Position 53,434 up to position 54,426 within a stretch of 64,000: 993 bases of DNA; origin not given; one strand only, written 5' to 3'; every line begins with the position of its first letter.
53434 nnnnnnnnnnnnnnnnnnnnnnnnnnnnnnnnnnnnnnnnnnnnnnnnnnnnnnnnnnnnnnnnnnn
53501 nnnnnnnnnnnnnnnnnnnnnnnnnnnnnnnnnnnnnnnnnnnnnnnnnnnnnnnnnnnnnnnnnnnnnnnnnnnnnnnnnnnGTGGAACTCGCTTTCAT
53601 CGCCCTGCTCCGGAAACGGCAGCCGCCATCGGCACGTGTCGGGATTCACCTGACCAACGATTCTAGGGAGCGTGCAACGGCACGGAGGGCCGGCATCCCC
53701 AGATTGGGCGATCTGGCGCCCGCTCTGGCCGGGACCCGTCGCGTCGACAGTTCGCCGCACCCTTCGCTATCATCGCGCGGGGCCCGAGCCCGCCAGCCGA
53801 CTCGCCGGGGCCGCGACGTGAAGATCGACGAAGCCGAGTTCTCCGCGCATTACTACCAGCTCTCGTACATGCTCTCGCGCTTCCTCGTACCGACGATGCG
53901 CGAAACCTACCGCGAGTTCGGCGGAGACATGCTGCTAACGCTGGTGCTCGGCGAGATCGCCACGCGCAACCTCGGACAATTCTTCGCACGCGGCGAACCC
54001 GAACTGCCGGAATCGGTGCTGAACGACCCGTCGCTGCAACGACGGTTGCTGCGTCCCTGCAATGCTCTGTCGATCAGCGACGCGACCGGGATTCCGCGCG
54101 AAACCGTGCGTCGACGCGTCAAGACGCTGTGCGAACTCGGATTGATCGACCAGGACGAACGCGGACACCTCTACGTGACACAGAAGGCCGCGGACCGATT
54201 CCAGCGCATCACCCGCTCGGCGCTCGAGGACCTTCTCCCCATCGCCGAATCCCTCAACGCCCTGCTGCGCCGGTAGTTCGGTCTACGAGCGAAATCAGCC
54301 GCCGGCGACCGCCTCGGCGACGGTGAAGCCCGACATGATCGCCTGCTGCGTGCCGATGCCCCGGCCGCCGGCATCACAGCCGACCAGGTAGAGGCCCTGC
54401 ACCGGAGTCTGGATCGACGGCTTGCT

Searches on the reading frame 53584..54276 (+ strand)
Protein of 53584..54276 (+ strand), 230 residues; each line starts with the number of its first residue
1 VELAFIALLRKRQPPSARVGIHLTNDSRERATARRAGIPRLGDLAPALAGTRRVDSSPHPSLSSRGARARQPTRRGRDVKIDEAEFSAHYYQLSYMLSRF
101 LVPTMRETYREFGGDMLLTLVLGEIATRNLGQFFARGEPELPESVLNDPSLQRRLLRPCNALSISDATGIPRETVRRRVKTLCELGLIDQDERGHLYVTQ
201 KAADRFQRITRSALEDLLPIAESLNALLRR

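Call 26: search_protein_families(library=pfam, proteins=[window:53584-54276:+])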
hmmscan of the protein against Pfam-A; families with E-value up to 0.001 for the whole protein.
window:53584-54276:+ (230 aa): 2 families
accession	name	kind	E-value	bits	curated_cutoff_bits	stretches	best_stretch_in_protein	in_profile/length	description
PF09339.16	HTH_IclR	-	7.1e-05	22.9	22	1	164-192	24-52/52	IclR helix-turn-helix domain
PF13412.12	HTH_24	-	0.00022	21.2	21.9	1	163-188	22-47/48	Winged helix-turn-helix DNA-binding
